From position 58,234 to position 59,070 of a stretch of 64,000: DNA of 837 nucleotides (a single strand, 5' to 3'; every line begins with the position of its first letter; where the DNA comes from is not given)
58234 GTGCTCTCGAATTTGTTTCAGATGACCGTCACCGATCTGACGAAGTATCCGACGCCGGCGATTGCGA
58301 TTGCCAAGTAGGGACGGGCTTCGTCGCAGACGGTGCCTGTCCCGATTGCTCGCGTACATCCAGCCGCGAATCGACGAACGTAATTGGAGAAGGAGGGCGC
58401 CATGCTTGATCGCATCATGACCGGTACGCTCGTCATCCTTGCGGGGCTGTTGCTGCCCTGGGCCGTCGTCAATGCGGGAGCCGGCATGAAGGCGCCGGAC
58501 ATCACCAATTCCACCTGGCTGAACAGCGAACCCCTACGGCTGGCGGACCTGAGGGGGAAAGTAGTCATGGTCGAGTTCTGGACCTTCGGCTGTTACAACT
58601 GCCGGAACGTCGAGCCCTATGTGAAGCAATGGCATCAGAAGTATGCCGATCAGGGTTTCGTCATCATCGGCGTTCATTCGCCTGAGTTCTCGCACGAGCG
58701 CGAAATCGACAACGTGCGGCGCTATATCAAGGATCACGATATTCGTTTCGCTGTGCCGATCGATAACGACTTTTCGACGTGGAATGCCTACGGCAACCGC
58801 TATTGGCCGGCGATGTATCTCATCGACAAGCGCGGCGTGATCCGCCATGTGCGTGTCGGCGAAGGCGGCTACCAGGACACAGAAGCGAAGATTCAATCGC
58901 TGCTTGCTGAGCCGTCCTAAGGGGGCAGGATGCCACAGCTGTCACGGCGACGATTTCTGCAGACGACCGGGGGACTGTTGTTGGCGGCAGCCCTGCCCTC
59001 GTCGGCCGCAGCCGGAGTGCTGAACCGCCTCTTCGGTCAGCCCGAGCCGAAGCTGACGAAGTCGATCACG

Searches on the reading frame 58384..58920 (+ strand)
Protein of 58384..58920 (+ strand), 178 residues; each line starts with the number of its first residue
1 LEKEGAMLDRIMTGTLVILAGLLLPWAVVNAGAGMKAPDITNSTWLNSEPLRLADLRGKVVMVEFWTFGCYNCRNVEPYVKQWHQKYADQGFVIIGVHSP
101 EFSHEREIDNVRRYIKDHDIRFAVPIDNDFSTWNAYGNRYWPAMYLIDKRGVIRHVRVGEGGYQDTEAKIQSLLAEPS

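Call 44: search_protein_families(library=ncbifam, proteins=[window:58384-58920:+], max_evalue=0.001)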
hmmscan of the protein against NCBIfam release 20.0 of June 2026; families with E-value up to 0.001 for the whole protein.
window:58384-58920:+ (178 aa): 8 families
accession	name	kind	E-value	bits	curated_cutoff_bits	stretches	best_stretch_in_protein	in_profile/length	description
NF002854.0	PRK03147.1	subfamily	7.1e-21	74.9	170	1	33-168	38-167/176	thiol-disulfide oxidoreductase ResA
NF041202.1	StoA_CxxC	exception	1.3e-09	38.1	210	1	31-159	26-150/163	endospore biogenesis thiol-disulfide oxidoreductase StoA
NF010625.0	PRK14018.1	equivalog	4.4e-07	28.8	522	1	57-161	55-160/521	bifunctional peptide-methionine (S)-S-oxide reductase MsrA/peptide-methionine (R)-S-oxide reductase MsrB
NF041054.1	WAxxUGC_long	equivalog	7.4e-07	28.8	300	1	35-169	82-208/354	ResA-like WAxxUGC motif-containing protein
TIGR00385.1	dsbE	subfamily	1.5e-06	27.9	123.15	1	56-167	61-164/173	DsbE family thiol:disulfide interchange protein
NF047696.1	ThlDiSintTplARhiz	equivalog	4.2e-06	26.7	230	1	47-98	86-137/219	thiol:disulfide interchange protein TlpA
NF047697.1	ThioredTrxAClost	equivalog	5.9e-05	23.2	140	1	59-90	18-49/105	thioredoxin TrxA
NF011941.0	PRK15412.1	equivalog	0.00032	20.3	359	1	57-173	67-175/185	thiol:disulfide interchange protein DsbE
